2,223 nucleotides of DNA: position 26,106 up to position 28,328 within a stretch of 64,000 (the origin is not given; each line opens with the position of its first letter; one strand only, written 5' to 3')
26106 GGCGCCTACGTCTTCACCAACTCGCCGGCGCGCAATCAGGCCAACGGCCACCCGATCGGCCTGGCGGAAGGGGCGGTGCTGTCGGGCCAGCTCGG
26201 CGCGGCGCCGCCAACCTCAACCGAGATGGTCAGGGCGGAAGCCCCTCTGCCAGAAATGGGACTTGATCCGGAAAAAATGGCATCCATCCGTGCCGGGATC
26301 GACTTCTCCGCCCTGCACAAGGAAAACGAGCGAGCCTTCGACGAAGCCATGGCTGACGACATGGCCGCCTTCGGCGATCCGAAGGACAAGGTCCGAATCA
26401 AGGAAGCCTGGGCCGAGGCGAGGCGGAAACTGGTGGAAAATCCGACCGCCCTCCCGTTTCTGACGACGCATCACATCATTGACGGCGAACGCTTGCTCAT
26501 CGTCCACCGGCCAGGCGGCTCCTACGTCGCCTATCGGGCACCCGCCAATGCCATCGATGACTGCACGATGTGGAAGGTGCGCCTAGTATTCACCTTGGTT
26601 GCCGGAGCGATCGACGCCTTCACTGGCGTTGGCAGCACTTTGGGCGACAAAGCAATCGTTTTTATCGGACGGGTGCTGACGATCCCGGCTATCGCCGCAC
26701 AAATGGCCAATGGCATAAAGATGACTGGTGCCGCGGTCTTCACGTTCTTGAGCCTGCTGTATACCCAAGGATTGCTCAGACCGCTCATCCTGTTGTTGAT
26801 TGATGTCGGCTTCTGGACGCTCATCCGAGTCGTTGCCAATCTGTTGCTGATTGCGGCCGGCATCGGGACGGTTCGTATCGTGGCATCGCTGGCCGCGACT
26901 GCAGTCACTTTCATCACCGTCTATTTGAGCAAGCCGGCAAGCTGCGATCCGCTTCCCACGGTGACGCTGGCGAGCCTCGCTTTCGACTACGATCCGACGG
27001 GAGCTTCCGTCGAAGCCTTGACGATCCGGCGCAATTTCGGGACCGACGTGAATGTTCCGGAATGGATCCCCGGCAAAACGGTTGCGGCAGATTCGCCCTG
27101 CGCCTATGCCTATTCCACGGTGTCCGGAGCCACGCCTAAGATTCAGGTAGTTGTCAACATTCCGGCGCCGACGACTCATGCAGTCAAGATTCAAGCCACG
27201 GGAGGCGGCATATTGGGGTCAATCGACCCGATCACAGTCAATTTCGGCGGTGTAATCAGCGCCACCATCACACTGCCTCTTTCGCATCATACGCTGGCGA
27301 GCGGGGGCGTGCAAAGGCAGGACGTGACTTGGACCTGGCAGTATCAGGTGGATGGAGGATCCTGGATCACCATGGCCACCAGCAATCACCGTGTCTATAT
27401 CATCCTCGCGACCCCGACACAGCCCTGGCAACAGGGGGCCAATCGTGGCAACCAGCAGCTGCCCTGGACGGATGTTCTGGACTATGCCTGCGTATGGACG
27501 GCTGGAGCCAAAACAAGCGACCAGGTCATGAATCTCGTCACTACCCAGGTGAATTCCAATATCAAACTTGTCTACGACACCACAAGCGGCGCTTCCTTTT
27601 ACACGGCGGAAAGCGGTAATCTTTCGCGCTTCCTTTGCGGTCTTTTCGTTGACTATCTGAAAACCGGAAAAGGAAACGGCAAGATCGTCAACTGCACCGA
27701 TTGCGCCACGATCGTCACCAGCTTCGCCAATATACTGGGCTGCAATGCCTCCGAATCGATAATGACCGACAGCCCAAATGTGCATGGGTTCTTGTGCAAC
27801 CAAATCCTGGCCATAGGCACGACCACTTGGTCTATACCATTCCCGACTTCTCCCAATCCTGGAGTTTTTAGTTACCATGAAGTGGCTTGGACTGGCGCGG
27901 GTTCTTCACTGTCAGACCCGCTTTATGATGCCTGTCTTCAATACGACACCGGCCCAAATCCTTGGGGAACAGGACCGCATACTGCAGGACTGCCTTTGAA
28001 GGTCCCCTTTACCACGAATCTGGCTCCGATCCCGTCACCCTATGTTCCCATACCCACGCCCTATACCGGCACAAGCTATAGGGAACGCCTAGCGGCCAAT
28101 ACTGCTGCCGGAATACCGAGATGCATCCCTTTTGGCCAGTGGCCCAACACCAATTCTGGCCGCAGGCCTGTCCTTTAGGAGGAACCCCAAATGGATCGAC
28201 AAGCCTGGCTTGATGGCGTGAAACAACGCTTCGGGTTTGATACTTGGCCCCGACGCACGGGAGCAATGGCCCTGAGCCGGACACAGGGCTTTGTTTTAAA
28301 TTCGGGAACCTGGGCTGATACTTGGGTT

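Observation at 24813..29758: Orphan three-gene operon (LamG-LamG-TM-transglutaminase-like giant protein plus two unknown partners) in the accessory patch downstream of hldD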

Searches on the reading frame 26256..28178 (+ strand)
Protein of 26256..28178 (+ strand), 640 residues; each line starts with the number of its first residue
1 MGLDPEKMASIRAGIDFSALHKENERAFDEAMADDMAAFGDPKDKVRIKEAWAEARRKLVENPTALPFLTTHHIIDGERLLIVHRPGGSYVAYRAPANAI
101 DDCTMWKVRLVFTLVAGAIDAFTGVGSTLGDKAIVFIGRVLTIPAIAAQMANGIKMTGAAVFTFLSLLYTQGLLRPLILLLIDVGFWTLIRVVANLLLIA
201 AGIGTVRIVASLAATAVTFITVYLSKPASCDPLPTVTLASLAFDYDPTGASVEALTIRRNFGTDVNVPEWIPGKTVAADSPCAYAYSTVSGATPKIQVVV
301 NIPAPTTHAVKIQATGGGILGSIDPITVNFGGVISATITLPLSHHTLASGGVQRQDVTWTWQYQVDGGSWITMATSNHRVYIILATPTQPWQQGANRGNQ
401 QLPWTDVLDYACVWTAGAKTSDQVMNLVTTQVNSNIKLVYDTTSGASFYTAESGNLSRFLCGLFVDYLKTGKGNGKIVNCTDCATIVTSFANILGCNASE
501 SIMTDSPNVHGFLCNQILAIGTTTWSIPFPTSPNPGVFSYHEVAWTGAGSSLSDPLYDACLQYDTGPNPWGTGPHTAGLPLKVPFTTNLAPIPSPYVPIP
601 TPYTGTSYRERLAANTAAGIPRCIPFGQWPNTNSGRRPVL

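Call 9: find_homologous_proteins(query=window:26256-28178:+)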
Query window:26256-28178:+ (640 aa): 121 proteins with E <= 0.001 among 8000 candidates; the best 120 are listed.
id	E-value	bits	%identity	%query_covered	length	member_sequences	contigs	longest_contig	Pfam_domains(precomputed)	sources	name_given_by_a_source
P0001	0.0e+0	1466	100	100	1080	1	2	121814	PF13385.14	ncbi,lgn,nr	ncbi:MAG: LamG domain-containing protein [Burkholderiales bacterium]|nr:LamG domain-containing prote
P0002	0.0e+0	1110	76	100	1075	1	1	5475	PF13385.14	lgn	-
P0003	0.0e+0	1075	72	100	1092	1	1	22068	PF13385.14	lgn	-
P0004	0.0e+0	1047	71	100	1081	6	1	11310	PF13385.14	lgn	-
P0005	0.0e+0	1044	71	100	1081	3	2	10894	PF13385.14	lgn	-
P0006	0.0e+0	1040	71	100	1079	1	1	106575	PF13385.14,PF02210.32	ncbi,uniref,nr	ncbi:LamG domain-containing protein [Sphingomonas azotifigens]|uniref:LamG domain-containing protein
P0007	0.0e+0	1038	69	100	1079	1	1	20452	PF13385.14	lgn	-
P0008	0.0e+0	1019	72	100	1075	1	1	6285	PF13385.14,PF02210.32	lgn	-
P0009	0.0e+0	1014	68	100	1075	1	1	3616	PF13385.14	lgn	-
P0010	0.0e+0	1014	71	100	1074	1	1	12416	PF13385.14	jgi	jgi:hypothetical protein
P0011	1.1e-291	987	69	100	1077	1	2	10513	PF13385.14,PF02210.32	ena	-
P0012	5.7e-283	959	65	100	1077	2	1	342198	PF13385.14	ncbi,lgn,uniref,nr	ncbi:LamG domain-containing protein [Brevundimonas variabilis]|uniref:LamG-like jellyroll fold domai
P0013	3.2e-275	933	63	100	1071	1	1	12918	PF13385.14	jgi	-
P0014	3.5e-274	930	63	100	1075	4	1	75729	PF13385.14,PF02210.32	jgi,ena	-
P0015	1.8e-273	927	64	100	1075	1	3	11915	PF13385.14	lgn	-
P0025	5.5e-246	836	58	100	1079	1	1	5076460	PF13385.14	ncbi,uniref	ncbi:LamG domain-containing protein [Methanosarcina sp. T3]|uniref:LamG domain-containing protein n=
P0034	1.7e-210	719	53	100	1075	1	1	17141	PF13385.14,PF02210.32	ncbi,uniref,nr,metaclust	ncbi:LamG domain-containing protein [Archangium violaceum]|uniref:LamG-like jellyroll fold domain-co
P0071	2.2e-98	349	45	63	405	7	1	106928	-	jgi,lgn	jgi:hypothetical protein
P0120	9.9e-39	152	34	52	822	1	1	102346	-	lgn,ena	-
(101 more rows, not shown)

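Call 13: find_encoding_contigs(protein=P0025, flank=8000, max_places=2)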
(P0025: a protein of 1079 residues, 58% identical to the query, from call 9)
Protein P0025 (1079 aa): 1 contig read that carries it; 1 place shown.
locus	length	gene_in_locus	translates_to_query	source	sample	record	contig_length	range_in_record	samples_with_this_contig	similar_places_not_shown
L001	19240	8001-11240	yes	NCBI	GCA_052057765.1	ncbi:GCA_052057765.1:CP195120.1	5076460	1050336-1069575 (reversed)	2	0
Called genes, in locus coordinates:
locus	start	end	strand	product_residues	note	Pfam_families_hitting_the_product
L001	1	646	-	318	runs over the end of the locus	PF00005:ABC_tran, PF13304:AAA_21 (weak)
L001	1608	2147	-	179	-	PF09394:Inhibitor_I42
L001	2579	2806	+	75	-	-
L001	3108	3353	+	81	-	-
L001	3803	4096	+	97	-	-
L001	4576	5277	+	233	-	PF08350:FilR1_middle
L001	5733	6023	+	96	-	-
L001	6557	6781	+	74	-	PF08714:Fae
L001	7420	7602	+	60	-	-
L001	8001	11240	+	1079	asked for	PF13385:Laminin_G_3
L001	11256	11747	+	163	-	-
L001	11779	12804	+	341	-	-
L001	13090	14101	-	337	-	PF13384:HTH_23, PF06056:Terminase_5, PF08279:HTH_11 (weak), PF13518:HTH_28, PF13551:HTH_29, PF13565:HTH_32, PF13592:HTH_33, PF13358:DDE_3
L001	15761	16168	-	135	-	-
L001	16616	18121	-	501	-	PF16795:Phage_integr_3 (faint), PF00589:Phage_integrase (weak)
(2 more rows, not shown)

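Call 14: find_encoding_contigs(protein=P0012, flank=8000, max_places=2)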
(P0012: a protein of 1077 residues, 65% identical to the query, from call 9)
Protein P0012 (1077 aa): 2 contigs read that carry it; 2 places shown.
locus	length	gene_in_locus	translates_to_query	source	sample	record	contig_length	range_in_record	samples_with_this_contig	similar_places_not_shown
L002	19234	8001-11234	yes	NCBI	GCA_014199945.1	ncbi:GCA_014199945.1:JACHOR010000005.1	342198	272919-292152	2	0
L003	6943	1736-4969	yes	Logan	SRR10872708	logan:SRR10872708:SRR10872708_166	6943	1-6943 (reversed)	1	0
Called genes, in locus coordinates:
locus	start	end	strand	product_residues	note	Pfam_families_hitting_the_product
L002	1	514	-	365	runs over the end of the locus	PF07730:HisKA_3, PF02518:HATPase_c (weak)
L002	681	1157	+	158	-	PF08332:CaMKII_AD, PF13474:SnoaL_3, PF14534:DUF4440, PF12680:SnoaL_2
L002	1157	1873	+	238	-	PF10677:DUF2490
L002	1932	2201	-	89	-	-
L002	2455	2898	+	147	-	-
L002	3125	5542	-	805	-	PF07715:Plug, PF00593:TonB_dep_Rec_b-barrel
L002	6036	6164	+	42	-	-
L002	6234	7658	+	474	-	PF13374:TPR_10 (faint), PF13428:TPR_14 (faint), PF07719:TPR_2 (faint), PF13174:TPR_6 (faint), PF13176:TPR_7 (faint), PF13414:TPR_11 (faint), PF00515:TPR_1 (faint), PF13424:TPR_12 (weak), +2 more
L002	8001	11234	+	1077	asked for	PF13385:Laminin_G_3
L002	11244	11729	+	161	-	-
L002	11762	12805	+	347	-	-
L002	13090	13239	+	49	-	-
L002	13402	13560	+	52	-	-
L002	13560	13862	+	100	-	-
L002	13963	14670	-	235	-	PF02517:Rce1-like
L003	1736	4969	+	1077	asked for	PF13385:Laminin_G_3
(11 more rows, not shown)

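Call 15: find_encoding_contigs(protein=P0034, flank=8000, max_places=2)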
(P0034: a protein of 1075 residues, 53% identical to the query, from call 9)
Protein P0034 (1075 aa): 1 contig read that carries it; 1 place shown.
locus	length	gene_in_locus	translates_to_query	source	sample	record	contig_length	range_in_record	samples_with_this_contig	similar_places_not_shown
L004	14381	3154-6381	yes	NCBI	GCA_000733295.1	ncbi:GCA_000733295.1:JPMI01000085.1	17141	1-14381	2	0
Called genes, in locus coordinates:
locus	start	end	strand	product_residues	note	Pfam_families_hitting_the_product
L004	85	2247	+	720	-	PF20598:DUF6795 (faint), PF10670:DUF4198 (faint), PF11974:bMG3 (faint), PF22904:NOMO1-like_2nd (faint), PF23193:NOMO_3rd (faint), PF13620:CarboxypepD_reg, PF13715:CarbopepD_reg_2 (weak), PF13620:CarboxypepD_reg, +5 more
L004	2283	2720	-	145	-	PF14567:SUKH_5 (faint), PF09346:SMI1_KNR4, PF14568:SUKH_6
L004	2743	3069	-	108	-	PF14414:WHH (weak)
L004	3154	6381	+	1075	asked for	PF13385:Laminin_G_3, PF02210:Laminin_G_2 (faint), PF13385:Laminin_G_3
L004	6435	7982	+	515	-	-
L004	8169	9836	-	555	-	PF13007:LZ_Tnp_IS66, PF13005:zf-IS66 (weak), PF03050:DDE_Tnp_IS66, PF13817:DDE_Tnp_IS66_C (weak)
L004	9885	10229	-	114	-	PF05717:TnpB_IS66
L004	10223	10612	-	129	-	PF01527:HTH_Tnp_1 (weak)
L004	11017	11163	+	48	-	-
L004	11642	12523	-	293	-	PF08281:Sigma70_r4_2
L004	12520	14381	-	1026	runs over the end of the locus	PF00069:Pkinase, PF07714:PK_Tyr_Ser-Thr, PF17874:TPR_MalT, PF13424:TPR_12, PF13374:TPR_10, PF13424:TPR_12, PF17874:TPR_MalT, PF13424:TPR_12, +7 more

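Call 27: predict_structure(alignment_id=A1)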
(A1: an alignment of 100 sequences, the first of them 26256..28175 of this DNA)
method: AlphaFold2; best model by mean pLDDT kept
length: 640 residues; sequences in the alignment: 100
mean_pLDDT: 94.5   pTM: 0.80
mean pLDDT of the five models: 94.5, 93.6, 93.1, 93.1, 92.7
residues with pLDDT >= 90: 570; 70-90: 61; 50-70: 9; < 50: 0
segments of 3 or more residues with pLDDT < 50: none
pLDDT, mean of each block of 10 residues (from residue 1): 91 97 97 96 97 97 97 97 97 97 96 96 93 96 93 93 95 95 82 79 83 96 92 90 89 94 97 98 97 97 93 98 97 96 97 98 96 98 98 96 98 98 98 98 95 95 98 98 98 98 87 97 95 93 91 94 97 96 86 73 95 96 93 96
secondary structure, 60 per line:
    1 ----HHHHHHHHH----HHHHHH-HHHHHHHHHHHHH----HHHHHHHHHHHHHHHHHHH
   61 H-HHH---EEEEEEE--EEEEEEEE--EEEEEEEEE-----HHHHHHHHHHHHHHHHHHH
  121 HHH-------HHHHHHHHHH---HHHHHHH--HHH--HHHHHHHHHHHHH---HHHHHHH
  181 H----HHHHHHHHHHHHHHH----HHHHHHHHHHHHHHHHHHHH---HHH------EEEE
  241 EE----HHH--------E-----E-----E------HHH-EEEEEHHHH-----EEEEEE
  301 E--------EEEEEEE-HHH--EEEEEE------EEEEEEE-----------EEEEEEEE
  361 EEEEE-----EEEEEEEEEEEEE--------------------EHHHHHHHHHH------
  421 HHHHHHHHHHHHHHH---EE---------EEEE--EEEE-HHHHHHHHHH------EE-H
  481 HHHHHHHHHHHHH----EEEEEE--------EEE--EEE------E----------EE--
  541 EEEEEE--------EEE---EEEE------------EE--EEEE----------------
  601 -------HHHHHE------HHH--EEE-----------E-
elements in order: H5-13 H18-23 H25-37 H42-61 E69-75 E78-85 E88-96 H102-123 H131-140 H144-150 H158-170 H174-181 H186-200 H205-224 E237-242 E281-285 H286-289 E295-301 E310-316 E323-328 E335-341 E353-365 E371-383 H405-414 H421-435 E450-453 E456-459 H461-470 H480-493 E498-503 E512-514 E517-519 E541-546 E555-557 E561-564 E581-584 H608-612 E625-627

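Call 31: fold_search(model_id=the predicted structure, library=pdb)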
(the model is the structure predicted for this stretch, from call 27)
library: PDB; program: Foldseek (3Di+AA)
matches with E <= 10: 1440; with E <= 0.001: 58
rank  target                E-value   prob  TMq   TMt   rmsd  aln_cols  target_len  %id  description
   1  8rmx_A                1.6e-08  1.00  0.25  0.33  10.6       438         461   11  Transglutaminase 3 in complex with DH patient-derived Fab DH63-A02 (released 2025-03-12)
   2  8rmy_A                4.4e-08  1.00  0.26  0.34  10.7       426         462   10  Transglutaminase 3 in complex with inhibitor Z-don and DH patient-derived Fab DH63-A02 (released 2025-03-12)
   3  8rmx_D                6.4e-08  1.00  0.25  0.32  11.0       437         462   11  Transglutaminase 3 in complex with DH patient-derived Fab DH63-A02 (released 2025-03-12)
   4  8oxx_A                7.6e-08  1.00  0.25  0.32  10.2       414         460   11  Transglutaminase 3 in complex with inhibitor Z-don and DH patient-derived Fab DH63-B02 (released 2023-10-18)
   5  1l9m_B                9.9e-08  1.00  0.26  0.24  10.3       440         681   12  Three-dimensional structure of the human transglutaminase 3 enzyme: binding of calcium ions change structure for activ (released 2002-05-29)
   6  8rmy_D                1.2e-07  1.00  0.25  0.33  11.4       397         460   10  Transglutaminase 3 in complex with inhibitor Z-don and DH patient-derived Fab DH63-A02 (released 2025-03-12)
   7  8oxw_A                5.9e-07  1.00  0.24  0.23  10.4       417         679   12  Transglutaminase 3 in complex with DH patient-derived Fab DH63-B02 (released 2023-10-18)
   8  1nug_B                6.6e-07  1.00  0.25  0.24  10.6       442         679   12  Role of Calcium Ions in the Activation and Activity of the Transglutaminase 3 Enzyme (2 calciums, 1 Mg, inactive form) (released 2003-04-22)
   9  8oxv_A                7.3e-07  1.00  0.25  0.24  10.8       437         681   11  Transglutaminase 3 zymogen in complex with DH patient-derived Fab DH63-B02 (released 2023-10-18)
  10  1l9m_A                8.2e-07  1.00  0.25  0.24  10.2       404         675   11  Three-dimensional structure of the human transglutaminase 3 enzyme: binding of calcium ions change structure for activ (released 2002-05-29)
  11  5mhm_B                9.6e-07  1.00  0.25  0.24  10.1       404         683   10  FXIIIa in complex with the inhibitor ZED1630 (released 2017-12-20)
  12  8oxy_A                1.3e-06  1.00  0.24  0.23  10.5       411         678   11  Transglutaminase 3 without calcium in complex with DH patient-derived Fab DH63-B02 (released 2023-10-18)
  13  1l9n_A                1.5e-06  1.00  0.26  0.25  10.6       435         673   11  Three-dimensional structure of the human transglutaminase 3 enzyme: binding of calcium ions change structure for activ (released 2002-05-29)
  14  5mho_B                2.7e-06  1.00  0.26  0.25  10.5       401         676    9  FXIIIa in complex with the inhibitor ZED2369 (released 2017-12-20)
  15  9bc3_A                3.3e-06  1.00  0.26  0.35   9.3       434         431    9  Transglutaminase 2 - Alternate state (released 2024-07-03)
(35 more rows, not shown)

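Call 39: find_encoding_contigs(protein=P0071, flank=7000, max_places=2)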
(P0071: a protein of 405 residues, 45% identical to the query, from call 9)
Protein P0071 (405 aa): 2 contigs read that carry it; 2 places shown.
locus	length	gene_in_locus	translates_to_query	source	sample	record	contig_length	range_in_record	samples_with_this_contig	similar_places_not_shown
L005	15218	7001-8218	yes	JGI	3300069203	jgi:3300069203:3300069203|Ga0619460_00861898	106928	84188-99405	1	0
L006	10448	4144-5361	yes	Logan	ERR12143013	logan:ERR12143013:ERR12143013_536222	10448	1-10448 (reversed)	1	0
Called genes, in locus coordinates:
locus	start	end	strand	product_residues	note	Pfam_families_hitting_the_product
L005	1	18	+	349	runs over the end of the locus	PF02653:BPD_transp_2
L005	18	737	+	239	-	PF00005:ABC_tran, PF13304:AAA_21 (faint)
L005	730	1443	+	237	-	PF00005:ABC_tran, PF13304:AAA_21 (faint)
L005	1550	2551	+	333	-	PF03069:FmdA_AmdA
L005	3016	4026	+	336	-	PF08240:ADH_N, PF00107:ADH_zinc_N (weak)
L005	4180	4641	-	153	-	PF00027:cNMP_binding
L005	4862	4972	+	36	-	-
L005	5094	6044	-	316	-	PF00389:2-Hacid_dh, PF02826:2-Hacid_dh_C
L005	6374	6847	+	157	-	PF01832:Glucosaminidase (weak)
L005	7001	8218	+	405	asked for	-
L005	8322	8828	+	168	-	-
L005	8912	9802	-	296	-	PF00892:EamA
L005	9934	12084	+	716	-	PF22422:MGH1-like_GH, PF03633:Glyco_hydro_65C, PF00754:F5_F8_type_C, PF22633:F5_F8_type_C_2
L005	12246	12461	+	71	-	PF09722:Xre_MbcA_ParS_C (weak)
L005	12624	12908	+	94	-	PF01022:HTH_5, PF12802:MarR_2 (weak), PF12840:HTH_20, PF13412:HTH_24 (weak)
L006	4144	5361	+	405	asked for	-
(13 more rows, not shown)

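Call 40: find_encoding_contigs(protein=P0120, flank=7000, max_places=2)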
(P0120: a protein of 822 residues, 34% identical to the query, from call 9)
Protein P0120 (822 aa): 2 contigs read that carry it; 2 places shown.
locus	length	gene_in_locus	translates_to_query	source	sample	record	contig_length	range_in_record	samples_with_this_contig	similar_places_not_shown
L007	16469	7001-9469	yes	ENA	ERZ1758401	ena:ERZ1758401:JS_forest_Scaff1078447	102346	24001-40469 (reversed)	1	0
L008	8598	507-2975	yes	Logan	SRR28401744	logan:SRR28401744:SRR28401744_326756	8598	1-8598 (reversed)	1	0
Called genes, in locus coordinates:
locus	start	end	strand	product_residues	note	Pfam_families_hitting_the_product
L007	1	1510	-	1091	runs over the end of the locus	PF13620:CarboxypepD_reg, PF13715:CarbopepD_reg_2, PF17210:SdrD_B (weak), PF22904:NOMO1-like_2nd (weak), PF25183:OMP_b-brl_4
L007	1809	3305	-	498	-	PF05090:HTTM, PF22777:VKGC_lumenal_dom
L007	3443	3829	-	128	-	PF00903:Glyoxalase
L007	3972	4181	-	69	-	-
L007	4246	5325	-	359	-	PF23621:BP74_N, PF17957:Big_7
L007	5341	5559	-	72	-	PF00467:KOW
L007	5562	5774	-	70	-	-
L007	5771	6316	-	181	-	PF13470:PIN_3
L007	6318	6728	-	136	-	PF02604:PhdYeFM_antitox (weak)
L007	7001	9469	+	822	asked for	-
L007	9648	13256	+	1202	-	PF07719:TPR_2 (faint), PF14938:SNAP (faint), PF21033:RMD1-3 (faint), PF13424:TPR_12, PF13424:TPR_12, PF17874:TPR_MalT, PF13424:TPR_12, PF12770:CHAT, +11 more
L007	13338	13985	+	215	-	-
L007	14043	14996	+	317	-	-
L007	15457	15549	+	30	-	-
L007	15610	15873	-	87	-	-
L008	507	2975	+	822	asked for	-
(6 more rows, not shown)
